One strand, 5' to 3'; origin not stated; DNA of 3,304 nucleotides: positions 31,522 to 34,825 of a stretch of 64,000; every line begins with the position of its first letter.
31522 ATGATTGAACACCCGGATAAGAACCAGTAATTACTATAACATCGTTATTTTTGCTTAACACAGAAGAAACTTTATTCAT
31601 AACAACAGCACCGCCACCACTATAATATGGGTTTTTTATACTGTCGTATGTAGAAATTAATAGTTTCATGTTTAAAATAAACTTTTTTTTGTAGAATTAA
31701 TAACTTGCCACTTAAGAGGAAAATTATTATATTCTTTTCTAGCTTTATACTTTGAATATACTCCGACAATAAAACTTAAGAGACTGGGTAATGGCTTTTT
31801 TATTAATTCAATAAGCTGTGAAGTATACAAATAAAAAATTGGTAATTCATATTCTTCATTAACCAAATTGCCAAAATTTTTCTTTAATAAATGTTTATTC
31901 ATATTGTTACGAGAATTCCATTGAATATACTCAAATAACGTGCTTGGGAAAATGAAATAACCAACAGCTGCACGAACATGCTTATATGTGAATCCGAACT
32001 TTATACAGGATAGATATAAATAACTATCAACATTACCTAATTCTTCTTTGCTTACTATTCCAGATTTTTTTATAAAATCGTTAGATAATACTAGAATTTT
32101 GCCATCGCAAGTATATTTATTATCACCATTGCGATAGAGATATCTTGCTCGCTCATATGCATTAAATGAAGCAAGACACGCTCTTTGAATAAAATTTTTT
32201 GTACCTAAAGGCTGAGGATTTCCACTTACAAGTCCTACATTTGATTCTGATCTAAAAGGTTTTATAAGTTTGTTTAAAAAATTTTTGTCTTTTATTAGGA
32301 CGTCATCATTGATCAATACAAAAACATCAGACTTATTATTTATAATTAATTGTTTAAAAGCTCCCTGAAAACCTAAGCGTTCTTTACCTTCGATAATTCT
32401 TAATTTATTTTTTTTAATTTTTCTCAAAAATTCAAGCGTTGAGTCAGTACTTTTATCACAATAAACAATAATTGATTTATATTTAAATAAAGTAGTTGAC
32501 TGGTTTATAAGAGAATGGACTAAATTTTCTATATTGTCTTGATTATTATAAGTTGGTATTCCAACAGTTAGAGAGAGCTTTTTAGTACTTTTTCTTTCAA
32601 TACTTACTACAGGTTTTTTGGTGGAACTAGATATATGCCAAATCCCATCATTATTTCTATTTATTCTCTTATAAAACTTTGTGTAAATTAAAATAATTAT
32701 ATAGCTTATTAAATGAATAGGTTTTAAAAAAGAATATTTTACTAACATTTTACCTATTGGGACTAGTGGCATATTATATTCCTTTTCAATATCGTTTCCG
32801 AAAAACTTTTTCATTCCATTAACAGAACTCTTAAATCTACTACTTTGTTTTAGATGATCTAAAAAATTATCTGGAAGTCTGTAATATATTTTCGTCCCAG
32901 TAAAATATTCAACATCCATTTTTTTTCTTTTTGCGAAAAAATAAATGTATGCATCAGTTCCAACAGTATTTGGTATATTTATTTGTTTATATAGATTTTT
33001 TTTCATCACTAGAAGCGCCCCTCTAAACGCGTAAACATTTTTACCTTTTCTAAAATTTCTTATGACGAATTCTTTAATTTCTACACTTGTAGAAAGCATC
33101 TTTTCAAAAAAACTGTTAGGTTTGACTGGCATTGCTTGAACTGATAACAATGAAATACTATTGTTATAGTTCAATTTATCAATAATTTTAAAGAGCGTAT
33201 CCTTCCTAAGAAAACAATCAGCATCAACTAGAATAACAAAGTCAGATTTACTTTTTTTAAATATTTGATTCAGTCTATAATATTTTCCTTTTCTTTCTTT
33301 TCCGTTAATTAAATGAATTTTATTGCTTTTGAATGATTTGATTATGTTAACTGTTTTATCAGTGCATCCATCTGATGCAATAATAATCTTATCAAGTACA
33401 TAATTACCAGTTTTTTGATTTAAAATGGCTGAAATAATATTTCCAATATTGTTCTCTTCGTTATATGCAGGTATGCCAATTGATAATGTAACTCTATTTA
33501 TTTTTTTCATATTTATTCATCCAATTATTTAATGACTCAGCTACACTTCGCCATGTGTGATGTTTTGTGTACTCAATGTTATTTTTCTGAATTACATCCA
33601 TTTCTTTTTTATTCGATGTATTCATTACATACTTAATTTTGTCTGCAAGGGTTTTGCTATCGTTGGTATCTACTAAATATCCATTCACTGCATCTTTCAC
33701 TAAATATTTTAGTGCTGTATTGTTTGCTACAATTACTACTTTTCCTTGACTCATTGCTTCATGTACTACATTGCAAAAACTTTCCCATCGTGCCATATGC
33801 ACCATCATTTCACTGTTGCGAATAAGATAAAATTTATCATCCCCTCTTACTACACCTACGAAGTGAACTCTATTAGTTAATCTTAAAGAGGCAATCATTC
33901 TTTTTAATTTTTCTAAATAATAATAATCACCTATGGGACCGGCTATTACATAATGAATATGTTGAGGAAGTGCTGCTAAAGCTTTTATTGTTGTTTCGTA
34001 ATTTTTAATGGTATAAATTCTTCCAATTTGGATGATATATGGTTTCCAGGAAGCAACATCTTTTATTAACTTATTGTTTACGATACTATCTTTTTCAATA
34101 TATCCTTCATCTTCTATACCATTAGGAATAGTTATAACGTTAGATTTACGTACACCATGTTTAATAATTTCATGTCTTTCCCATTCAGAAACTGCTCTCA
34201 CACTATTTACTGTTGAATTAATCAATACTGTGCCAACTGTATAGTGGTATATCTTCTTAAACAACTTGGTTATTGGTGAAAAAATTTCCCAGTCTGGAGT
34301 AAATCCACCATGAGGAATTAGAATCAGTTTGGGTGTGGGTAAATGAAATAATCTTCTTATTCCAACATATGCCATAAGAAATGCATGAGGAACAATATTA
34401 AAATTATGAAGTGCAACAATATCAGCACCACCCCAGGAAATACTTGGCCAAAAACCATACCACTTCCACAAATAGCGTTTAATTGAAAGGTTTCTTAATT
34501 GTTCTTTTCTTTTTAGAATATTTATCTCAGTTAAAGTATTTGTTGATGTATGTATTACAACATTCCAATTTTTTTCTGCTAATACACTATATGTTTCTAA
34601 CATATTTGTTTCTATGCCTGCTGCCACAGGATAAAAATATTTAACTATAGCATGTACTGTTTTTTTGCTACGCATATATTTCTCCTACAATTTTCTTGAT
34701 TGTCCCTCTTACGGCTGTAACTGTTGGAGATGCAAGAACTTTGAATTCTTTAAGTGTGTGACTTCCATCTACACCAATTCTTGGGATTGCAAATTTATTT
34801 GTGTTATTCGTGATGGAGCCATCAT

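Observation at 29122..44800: Compositionally distinct sub-island of glycan-modifying genes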

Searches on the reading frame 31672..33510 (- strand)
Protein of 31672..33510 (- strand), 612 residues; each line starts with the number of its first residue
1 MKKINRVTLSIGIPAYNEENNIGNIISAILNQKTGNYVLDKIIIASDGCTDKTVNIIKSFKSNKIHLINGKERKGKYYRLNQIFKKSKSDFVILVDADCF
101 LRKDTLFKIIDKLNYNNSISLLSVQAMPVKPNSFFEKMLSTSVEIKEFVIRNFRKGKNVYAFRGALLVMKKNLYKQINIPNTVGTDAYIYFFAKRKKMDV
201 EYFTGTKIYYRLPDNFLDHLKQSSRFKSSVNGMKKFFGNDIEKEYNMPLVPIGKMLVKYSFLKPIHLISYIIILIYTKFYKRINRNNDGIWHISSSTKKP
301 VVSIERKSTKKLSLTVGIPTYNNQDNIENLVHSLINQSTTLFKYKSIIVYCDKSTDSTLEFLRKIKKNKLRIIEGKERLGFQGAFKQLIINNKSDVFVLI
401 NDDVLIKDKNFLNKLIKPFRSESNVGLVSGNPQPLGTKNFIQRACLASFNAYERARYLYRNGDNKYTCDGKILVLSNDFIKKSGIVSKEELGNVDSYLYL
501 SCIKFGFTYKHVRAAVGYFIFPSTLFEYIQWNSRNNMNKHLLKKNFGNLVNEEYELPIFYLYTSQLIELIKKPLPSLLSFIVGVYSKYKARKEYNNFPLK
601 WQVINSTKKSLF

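Call 4: search_protein_families(library=pfam, proteins=[window:31672-33510:-], max_evalue=0.001)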
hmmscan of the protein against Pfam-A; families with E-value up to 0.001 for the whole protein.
window:31672-33510:- (612 aa): 7 families
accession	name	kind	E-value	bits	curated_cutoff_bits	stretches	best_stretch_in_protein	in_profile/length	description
PF00535.33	Glycos_transf_2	-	3.5e-44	151.1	23.3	2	10-175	1-165/168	Glycosyl transferase family 2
PF13641.12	Glyco_tranf_2_3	-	1.3e-23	84.6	27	2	10-202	4-203/230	Glycosyltransferase like family 2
PF13506.12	Glyco_transf_21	-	5e-08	33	21.7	0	397-484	33-118/174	Glycosyl transferase family 21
PF13704.12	Glyco_tranf_2_4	-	1.2e-07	32.5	27.5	0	36-105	16-88/98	Glycosyl transferase family 2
PF13632.12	Glyco_trans_2_3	-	6.5e-07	29.8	27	1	91-227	1-140/198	Glycosyl transferase family group 2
PF10111.15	Glyco_tranf_2_2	-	1.2e-06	28.6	27.3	1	12-111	3-104/276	Glycosyltransferase like family 2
PF13712.12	Glyco_tranf_2_5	-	0.00052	20.2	27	0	393-428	53-88/210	Glycosyltransferase like family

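Call 39: search_protein_families(library=ncbifam, proteins=[window:31672-33510:-], max_evalue=0.00001)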
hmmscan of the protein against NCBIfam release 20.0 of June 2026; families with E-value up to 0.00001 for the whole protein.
window:31672-33510:- (612 aa): 19 families
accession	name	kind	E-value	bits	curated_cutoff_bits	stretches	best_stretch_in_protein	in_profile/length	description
TIGR03937.1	PgaC_IcaA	equivalog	1.7e-30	106.3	422.3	2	8-119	46-156/407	poly-beta-1,6-N-acetyl-D-glucosamine synthase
NF047683.1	TeichurnBiosyTuaG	equivalog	2.9e-15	56.6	400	1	7-117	6-115/252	teichuronic acid biosynthesis protein TuaG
NF038302.1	EPS_HpsE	equivalog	1.2e-14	54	300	1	8-111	2-109/307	hormogonium polysaccharide biosynthesis glycosyltransferase HpsE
NF010496.0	PRK13915.1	equivalog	2.1e-14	53.3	262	1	5-113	29-142/307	glucosyl-3-phosphoglycerate synthase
TIGR04283.1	glyco_like_mftF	equivalog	2.4e-14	53.5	182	1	9-117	1-101/221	TIGR04283 family arsenosugar biosynthesis glycosyltransferase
NF041875.1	EPS_EpsD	equivalog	3.5e-14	52.9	370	1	315-422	2-107/325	exopolysaccharide biosynthesis glycosyltransferase EpsD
NF007482.0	PRK10073.1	equivalog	5.3e-13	48.7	423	1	7-106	6-103/334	glycosyltransferase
TIGR03111.1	glyc2_xrt_Gpos1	hypoth_equivalog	6.5e-11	41.7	363.95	1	9-226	51-282/439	TIGR03111 family XrtG-associated glycosyltransferase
TIGR03469.1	HpnB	hypoth_equivalog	7.3e-11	41.7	379.25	1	11-139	48-184/386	hopene-associated glycosyltransferase HpnB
TIGR03965.1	mycofact_glyco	equivalog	3e-10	39.6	280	0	301-435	62-194/467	mycofactocin biosynthesis glycosyltransferase MftF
NF038299.1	EPS_HpsN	equivalog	1.8e-09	37.1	425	0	314-430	3-117/317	hormogonium polysaccharide biosynthesis glycosyltransferase HpsN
NF050050.1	ProtGlycPglI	equivalog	1.1e-08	34.8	500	0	8-153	3-152/306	GalNAc(5)-diNAcBac-PP-undecaprenol beta-1,3-glucosyltransferase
NF053739.1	GlytfEpsEBac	equivalog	1.6e-08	33.8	450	0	10-122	4-116/265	glycosyltransferase EpsE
TIGR04182.1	glyco_TIGR04182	equivalog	3.1e-08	33.4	325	0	11-111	4-95/293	S-layer glycoprotein N-glycosyltransferase AglJ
NF041865.1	EpsU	equivalog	3.9e-08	32.7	700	1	6-108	38-142/394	exopolysaccharide biosynthesis GT2 family glycosyltransferase EpsU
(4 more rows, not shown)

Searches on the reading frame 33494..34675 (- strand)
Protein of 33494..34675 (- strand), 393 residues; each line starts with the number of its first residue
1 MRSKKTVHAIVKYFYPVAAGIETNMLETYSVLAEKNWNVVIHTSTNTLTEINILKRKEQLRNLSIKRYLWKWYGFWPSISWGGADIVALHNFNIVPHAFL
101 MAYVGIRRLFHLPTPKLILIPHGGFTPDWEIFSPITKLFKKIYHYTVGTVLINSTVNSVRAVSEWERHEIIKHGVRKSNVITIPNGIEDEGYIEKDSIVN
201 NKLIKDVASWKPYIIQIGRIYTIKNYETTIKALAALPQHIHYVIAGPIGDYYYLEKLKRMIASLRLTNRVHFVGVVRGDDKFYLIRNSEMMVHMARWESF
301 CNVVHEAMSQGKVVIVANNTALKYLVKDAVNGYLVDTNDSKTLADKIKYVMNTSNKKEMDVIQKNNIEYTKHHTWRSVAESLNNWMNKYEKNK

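Call 4: search_protein_families(library=pfam, proteins=[window:33494-34675:-], max_evalue=0.001)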
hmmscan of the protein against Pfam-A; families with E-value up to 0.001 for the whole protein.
window:33494-34675:- (393 aa): 4 families
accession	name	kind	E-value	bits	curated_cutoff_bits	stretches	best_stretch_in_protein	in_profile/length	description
PF00534.26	Glycos_transf_1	-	5.5e-30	104.6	26.4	1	211-360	15-164/172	Glycosyl transferases group 1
PF13692.12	Glyco_trans_1_4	-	1.5e-22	80.8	27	1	212-351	2-140/142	Glycosyl transferases group 1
PF13439.12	Glyco_transf_4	-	5.5e-09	36.7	28.5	1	20-189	3-168/170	Glycosyltransferase Family 4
PF13579.12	Glyco_trans_4_4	-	0.00044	21.1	29.7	1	61-186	43-158/158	Glycosyl transferase 4-like domain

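Call 22: find_encoding_contigs(protein=window:33494-34675:-, flank=10000, max_places=10)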
Protein window:33494-34675:- (393 aa): 4 contigs read that carry it; 4 places shown.
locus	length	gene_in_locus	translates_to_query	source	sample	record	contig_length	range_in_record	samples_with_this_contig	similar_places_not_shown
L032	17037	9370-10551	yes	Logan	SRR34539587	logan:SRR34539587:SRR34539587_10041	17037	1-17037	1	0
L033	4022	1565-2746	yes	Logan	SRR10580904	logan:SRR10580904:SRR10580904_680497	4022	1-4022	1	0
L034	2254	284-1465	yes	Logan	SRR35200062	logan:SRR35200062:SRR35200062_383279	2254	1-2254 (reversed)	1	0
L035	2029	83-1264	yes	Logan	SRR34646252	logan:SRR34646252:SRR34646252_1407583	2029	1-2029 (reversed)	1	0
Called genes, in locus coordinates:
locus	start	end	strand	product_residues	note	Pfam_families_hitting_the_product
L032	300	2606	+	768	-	PF00535:Glycos_transf_2, PF13506:Glyco_transf_21 (faint), PF13641:Glyco_tranf_2_3, PF00535:Glycos_transf_2, PF13641:Glyco_tranf_2_3, PF13632:Glyco_trans_2_3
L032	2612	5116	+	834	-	PF13439:Glyco_transf_4, PF13579:Glyco_trans_4_4 (weak), PF20706:GT4-conflict, PF00534:Glycos_transf_1, PF13692:Glyco_trans_1_4, PF13524:Glyco_trans_1_2 (weak)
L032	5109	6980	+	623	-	PF01636:APH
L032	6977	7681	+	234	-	PF13489:Methyltransf_23, PF08242:Methyltransf_12 (weak), PF08241:Methyltransf_11, PF13649:Methyltransf_25 (weak), PF13847:Methyltransf_31 (weak)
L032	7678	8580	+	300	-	PF00535:Glycos_transf_2, PF13641:Glyco_tranf_2_3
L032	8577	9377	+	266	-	PF01522:Polysacc_deac_1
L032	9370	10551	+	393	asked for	PF13439:Glyco_transf_4, PF00534:Glycos_transf_1, PF13692:Glyco_trans_1_4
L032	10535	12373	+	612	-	PF00535:Glycos_transf_2, PF10111:Glyco_tranf_2_2 (weak), PF13641:Glyco_tranf_2_3, PF13506:Glyco_transf_21 (faint), PF13632:Glyco_trans_2_3 (faint), PF00535:Glycos_transf_2, PF13641:Glyco_tranf_2_3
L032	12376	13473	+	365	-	PF13439:Glyco_transf_4, PF20706:GT4-conflict, PF00534:Glycos_transf_1, PF13692:Glyco_trans_1_4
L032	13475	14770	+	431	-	PF04230:PS_pyruv_trans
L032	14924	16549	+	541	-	-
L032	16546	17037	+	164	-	?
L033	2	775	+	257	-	?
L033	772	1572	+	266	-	PF01522:Polysacc_deac_1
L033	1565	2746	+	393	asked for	PF13439:Glyco_transf_4, PF00534:Glycos_transf_1, PF13692:Glyco_trans_1_4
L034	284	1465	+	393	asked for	PF13439:Glyco_transf_4, PF00534:Glycos_transf_1, PF13692:Glyco_trans_1_4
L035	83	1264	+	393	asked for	PF13439:Glyco_transf_4, PF00534:Glycos_transf_1, PF13692:Glyco_trans_1_4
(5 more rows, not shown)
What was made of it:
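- The exact C4 protein is found on few, short contigs, which hints at assembly breaks (call 22).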

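Call 39: search_protein_families(library=ncbifam, proteins=[window:33494-34675:-], max_evalue=0.00001)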
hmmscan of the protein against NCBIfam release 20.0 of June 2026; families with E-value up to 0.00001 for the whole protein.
window:33494-34675:- (393 aa): 22 families
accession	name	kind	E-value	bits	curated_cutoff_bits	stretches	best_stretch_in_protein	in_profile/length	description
NF041010.1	glycosy_Agl16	equivalog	1.3e-47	162.4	575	1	7-384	3-346/352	glycosylation protein Agl16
NF046085.1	XrtY_assoc_Gly1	equivalog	5e-27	94.7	400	1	136-368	143-362/387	XrtY-associated glycosyltransferase XYAG1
NF038295.1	EPS_HpsP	equivalog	8.9e-20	71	550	1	137-382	137-380/388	hormogonium polysaccharide biosynthesis glycosyltransferase HpsP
NF050063.1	ProtGlycPglJ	equivalog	2.7e-18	66.3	500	1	199-358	182-337/363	N-acetylgalactosamine-N,N'-diacetylbacillosaminyl-diphospho-undecaprenol 4-alpha-N-acetylgalactosaminyltransferase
TIGR03999.1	thiol_BshA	equivalog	3.8e-17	62.3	273.7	1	156-370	145-353/375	N-acetyl-alpha-D-glucosaminyl L-malate synthase BshA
NF041876.1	EPS_EpsE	equivalog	5.8e-16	58.7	400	1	214-357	217-365/389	exopolysaccharide biosynthesis GT4 family glycosyltransferase EpsE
TIGR04063.1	stp3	hypoth_equivalog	2.8e-15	56.1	442.05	1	154-380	156-386/397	TIGR04063 family PEP-CTERM/XrtA system glycosyltransferase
TIGR03449.1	mycothiol_MshA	equivalog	7.8e-15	54.7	462.5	1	166-386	176-400/406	D-inositol-3-phosphate glycosyltransferase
TIGR03088.1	stp2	hypoth_equivalog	2.9e-14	52.9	409.05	1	156-360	141-346/374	TIGR03088 family PEP-CTERM/XrtA system glycosyltransferase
TIGR04047.1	MSMEG_0565_glyc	hypoth_equivalog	1.3e-12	47.5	259.85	1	177-381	158-366/373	MSMEG_0565 family glycosyltransferase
NF053787.1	GlcN_PG_synth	equivalog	1.5e-12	47.1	480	1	156-384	144-354/361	N-acetylglucosaminyl phosphatidylglycerol synthase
NF047880.1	glyco_SdgA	exception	2.2e-12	46.3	800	1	128-379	252-480/488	serine-aspartate repeat adhesin O-glycosyltransferase SdgA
TIGR02149.1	glgA_Coryne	subfamily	3.6e-12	46.1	302.4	1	156-380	145-381/391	glycogen synthase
NF012028.0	PRK15484.1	subfamily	7e-12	45.1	618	1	175-388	158-377/380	lipopolysaccharide N-acetylglucosaminyltransferase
TIGR04157.1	glyco_rSAM_CFB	subfamily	1e-11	44.5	400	1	173-382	188-402/406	TIGR04157 family glycosyltransferase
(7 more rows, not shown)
